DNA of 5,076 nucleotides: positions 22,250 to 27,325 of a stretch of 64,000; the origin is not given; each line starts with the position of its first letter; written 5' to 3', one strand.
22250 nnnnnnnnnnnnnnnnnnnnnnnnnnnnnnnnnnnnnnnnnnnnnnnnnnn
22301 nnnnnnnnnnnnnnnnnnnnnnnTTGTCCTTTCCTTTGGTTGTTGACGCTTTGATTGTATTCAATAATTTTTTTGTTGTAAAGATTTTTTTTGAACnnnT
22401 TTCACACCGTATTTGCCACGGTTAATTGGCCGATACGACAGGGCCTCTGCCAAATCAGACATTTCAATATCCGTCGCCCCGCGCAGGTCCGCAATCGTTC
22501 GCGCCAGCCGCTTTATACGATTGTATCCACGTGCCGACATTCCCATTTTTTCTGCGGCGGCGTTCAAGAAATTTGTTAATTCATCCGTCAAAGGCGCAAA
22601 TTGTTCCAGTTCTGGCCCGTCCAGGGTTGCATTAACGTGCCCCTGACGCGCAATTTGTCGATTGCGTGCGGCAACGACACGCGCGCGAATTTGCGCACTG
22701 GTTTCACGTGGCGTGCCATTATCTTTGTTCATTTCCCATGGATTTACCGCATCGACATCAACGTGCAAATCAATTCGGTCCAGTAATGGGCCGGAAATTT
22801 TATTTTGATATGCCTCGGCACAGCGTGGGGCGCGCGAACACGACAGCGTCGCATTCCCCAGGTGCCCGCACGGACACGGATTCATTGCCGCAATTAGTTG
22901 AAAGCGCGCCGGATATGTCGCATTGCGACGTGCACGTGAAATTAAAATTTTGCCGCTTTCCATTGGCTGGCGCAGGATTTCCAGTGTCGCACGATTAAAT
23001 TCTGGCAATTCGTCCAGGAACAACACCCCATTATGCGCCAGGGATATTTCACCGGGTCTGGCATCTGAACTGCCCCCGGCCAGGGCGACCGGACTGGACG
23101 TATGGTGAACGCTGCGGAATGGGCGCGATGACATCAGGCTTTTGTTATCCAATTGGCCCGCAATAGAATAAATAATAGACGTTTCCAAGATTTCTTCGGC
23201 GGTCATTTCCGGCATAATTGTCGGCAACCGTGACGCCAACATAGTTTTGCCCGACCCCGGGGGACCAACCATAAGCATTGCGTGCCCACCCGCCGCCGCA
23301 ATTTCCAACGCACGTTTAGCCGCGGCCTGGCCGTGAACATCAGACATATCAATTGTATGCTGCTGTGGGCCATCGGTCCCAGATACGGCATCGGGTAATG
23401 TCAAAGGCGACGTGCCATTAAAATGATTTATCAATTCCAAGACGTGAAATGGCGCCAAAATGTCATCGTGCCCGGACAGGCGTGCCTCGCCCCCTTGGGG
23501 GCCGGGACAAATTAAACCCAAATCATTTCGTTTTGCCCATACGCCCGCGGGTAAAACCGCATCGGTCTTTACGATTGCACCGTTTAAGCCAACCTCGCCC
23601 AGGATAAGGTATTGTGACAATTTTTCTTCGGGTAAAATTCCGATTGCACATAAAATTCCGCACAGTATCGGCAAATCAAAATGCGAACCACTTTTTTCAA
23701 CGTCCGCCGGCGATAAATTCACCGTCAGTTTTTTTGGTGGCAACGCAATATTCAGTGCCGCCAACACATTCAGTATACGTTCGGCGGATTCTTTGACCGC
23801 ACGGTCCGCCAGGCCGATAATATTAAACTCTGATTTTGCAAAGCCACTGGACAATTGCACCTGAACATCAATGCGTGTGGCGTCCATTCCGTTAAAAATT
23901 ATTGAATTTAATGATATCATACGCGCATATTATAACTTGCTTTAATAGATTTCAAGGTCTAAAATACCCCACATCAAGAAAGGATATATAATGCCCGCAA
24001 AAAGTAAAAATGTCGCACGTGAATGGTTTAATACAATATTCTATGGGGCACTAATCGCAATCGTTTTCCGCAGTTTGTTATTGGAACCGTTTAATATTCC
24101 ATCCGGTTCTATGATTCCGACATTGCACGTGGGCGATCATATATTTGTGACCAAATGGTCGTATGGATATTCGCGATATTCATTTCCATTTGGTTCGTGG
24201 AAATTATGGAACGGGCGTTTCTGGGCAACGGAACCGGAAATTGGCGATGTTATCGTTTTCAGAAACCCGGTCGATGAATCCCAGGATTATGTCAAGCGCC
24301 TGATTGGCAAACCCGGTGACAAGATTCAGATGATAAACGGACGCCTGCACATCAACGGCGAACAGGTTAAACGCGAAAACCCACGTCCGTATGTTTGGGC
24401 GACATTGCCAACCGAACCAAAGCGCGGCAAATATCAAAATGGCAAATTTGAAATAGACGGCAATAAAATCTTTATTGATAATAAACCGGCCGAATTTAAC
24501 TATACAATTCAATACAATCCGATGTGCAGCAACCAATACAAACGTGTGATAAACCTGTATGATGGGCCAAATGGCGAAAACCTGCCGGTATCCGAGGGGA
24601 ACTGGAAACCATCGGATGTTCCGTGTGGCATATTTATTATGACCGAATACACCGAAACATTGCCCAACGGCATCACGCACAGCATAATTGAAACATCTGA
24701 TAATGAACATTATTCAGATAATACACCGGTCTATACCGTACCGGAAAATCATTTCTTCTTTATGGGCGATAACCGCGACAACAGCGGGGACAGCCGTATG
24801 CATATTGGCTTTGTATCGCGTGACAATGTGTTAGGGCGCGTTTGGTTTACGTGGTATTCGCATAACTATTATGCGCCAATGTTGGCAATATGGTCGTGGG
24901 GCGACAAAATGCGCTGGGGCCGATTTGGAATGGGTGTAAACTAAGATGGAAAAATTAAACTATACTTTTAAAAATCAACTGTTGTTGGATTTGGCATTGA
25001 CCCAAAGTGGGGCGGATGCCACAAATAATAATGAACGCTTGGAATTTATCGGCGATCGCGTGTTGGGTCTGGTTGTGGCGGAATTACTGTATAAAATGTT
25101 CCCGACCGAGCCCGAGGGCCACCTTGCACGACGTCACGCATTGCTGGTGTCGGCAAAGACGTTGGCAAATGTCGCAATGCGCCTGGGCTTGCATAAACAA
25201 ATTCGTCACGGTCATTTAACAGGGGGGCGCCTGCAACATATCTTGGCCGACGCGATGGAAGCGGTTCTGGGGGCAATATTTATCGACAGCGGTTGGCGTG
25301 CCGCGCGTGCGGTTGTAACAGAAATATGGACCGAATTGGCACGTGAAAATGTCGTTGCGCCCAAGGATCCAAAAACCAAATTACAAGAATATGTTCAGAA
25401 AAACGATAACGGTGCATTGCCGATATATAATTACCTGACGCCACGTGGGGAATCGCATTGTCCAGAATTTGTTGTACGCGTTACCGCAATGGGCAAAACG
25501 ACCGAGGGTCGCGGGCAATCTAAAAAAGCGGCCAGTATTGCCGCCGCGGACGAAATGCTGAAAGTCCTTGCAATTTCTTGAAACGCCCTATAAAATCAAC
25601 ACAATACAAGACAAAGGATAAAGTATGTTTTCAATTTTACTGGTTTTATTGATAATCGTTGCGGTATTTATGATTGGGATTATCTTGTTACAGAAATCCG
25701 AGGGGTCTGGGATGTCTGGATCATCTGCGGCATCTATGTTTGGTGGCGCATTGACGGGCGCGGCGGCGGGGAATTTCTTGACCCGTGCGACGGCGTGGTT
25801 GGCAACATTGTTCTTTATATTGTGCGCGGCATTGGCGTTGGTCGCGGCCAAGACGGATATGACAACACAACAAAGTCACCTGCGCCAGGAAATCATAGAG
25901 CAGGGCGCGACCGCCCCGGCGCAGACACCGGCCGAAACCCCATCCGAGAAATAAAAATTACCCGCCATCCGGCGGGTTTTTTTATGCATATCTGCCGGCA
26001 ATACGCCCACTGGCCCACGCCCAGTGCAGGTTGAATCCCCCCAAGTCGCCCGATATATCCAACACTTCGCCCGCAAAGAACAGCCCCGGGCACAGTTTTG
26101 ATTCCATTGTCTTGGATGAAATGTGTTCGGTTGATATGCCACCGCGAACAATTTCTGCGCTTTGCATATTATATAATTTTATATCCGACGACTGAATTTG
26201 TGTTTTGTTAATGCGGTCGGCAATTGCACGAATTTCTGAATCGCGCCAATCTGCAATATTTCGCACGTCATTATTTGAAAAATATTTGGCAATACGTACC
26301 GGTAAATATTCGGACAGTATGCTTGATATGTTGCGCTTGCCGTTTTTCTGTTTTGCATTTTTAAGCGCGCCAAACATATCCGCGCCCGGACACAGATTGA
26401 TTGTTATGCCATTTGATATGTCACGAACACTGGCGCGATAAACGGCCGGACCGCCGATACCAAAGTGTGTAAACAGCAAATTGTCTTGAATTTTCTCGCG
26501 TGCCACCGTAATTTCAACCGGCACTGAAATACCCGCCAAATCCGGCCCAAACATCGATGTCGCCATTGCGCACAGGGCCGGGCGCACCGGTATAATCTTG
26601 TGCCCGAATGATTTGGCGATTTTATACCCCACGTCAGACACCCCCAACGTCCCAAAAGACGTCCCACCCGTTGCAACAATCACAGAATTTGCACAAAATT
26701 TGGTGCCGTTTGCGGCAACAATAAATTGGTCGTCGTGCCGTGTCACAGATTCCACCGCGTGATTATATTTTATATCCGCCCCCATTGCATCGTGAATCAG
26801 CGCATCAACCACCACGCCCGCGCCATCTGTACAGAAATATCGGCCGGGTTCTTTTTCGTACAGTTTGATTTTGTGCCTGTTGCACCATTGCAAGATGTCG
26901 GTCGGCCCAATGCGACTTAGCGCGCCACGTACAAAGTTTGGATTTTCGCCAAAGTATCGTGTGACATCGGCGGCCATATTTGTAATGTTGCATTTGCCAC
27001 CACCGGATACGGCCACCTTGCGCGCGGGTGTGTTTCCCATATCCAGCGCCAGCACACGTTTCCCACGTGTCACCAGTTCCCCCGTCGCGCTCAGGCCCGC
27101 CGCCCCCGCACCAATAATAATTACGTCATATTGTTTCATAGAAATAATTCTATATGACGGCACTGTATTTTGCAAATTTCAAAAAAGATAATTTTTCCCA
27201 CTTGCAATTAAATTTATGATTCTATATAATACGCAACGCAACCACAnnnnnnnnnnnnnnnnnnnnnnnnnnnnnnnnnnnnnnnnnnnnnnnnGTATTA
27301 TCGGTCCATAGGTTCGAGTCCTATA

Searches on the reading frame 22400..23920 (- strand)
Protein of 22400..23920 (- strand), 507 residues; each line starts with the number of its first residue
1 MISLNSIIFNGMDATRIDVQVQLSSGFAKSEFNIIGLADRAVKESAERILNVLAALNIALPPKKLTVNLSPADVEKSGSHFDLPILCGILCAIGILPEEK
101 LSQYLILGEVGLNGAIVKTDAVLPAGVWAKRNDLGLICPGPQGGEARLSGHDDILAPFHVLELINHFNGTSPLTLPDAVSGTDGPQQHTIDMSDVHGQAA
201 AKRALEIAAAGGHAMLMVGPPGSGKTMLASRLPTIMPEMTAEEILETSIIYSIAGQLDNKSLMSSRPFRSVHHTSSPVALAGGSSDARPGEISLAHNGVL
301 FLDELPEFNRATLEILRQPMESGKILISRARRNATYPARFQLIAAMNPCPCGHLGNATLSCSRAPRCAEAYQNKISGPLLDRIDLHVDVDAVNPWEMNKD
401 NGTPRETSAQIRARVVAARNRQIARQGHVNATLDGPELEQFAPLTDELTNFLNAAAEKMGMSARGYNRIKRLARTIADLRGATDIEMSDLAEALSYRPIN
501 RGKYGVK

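Call 92: search_protein_families(library=pfam, proteins=[window:22400-23920:-], max_evalue=0.00001)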
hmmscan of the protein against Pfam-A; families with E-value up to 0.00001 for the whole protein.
window:22400-23920:- (507 aa): 6 families
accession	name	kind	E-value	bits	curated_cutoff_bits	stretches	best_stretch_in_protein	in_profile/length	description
PF01078.27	Mg_chelatase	-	1.4e-93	312.5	20.3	1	191-393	1-203/207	Magnesium chelatase, subunit ChlI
PF13335.12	Mg_chelatase_C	-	3.7e-29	101.6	26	1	406-497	2-94/94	Magnesium chelatase, subunit ChlI C-terminal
PF13541.12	ChlI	-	1.9e-28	99.2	27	1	19-138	1-117/121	Subunit ChlI of Mg-chelatase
PF07728.20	AAA_5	-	9e-10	39.1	22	1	215-350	2-125/139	AAA domain (dynein-related subfamily)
PF00493.29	MCM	-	1.8e-08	34.2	23.3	1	289-349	114-174/224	MCM P-loop domain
PF00158.32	Sigma54_activat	-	1.3e-06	28.6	20.2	1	203-347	13-142/168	Sigma-54 interaction domain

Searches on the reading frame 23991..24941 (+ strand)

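Call 92: search_protein_families(library=pfam, proteins=[window:23991-24941:+], max_evalue=0.00001)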
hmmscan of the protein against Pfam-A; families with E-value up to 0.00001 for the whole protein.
window:23991-24941:+ (317 aa): 1 family
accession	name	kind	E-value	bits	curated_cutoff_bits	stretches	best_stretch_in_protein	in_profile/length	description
PF10502.14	Peptidase_S26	-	6e-45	153.7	22.9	1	10-289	2-168/168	Signal peptidase, peptidase S26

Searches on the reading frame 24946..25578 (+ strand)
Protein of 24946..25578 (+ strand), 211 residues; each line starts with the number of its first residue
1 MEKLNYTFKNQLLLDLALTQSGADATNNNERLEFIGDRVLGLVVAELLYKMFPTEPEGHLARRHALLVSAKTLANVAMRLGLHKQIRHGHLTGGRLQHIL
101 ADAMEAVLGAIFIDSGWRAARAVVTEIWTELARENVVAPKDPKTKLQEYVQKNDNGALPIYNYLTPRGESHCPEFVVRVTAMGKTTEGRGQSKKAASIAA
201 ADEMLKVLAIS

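Call 92: search_protein_families(library=pfam, proteins=[window:24946-25578:+], max_evalue=0.00001)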
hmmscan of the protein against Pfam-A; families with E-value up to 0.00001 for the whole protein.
window:24946-25578:+ (211 aa): 4 families
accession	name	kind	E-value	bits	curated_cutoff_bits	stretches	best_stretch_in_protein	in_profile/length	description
PF14622.11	Ribonucleas_3_3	-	5.8e-25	88.4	35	1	13-126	4-122/128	Ribonuclease-III-like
PF00636.31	Ribonuclease_3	-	1.6e-21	77.4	27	1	30-116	1-102/102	Ribonuclease III domain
PF00035.32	dsrm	-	6e-13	49.6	23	1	142-208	1-66/66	Double-stranded RNA binding motif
PF22935.1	RM44_endonuclase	-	6.8e-07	29.9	27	1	22-111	52-139/139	Large ribosomal subunit protein mL44, endonuclease domain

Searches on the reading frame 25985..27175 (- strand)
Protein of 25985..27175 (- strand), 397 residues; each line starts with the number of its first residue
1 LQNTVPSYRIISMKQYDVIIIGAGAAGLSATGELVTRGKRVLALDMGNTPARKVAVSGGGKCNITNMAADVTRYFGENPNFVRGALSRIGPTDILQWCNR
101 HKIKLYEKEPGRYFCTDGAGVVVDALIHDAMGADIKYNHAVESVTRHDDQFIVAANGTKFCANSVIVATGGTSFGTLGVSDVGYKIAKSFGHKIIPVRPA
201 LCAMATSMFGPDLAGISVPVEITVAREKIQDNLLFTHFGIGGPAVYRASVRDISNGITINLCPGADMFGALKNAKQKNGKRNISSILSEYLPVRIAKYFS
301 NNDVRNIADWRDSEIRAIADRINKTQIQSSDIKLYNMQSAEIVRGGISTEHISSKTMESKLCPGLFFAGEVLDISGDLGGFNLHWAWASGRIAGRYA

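Call 92: search_protein_families(library=pfam, proteins=[window:25985-27175:-], max_evalue=0.00001)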
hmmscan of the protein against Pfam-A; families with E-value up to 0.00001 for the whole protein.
window:25985-27175:- (397 aa): 7 families
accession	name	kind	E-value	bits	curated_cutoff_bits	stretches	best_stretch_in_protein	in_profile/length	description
PF03486.20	HI0933_like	-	3.9e-73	246.3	50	1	17-395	2-243/244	HI0933-like protein Rossmann domain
PF22780.1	HI0933_like_1st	-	6.3e-16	59.1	27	1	198-330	1-155/165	HI0933-like protein barrel and H2TH domain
PF01266.30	DAO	-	5.5e-09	36.5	27.9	0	17-52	1-36/353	FAD dependent oxidoreductase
PF13738.12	Pyr_redox_3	-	1.5e-08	34.7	30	0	131-171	94-134/305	Pyridine nucleotide-disulphide oxidoreductase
PF00890.30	FAD_binding_2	-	6.7e-08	32.6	20.4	0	17-62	1-46/414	FAD binding domain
PF07992.20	Pyr_redox_2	-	1.2e-07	31.9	26.1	1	16-175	1-113/291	Pyridine nucleotide-disulphide oxidoreductase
PF13454.12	NAD_binding_9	-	3.1e-06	27.7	21.8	0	19-171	1-154/155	FAD-NAD(P)-binding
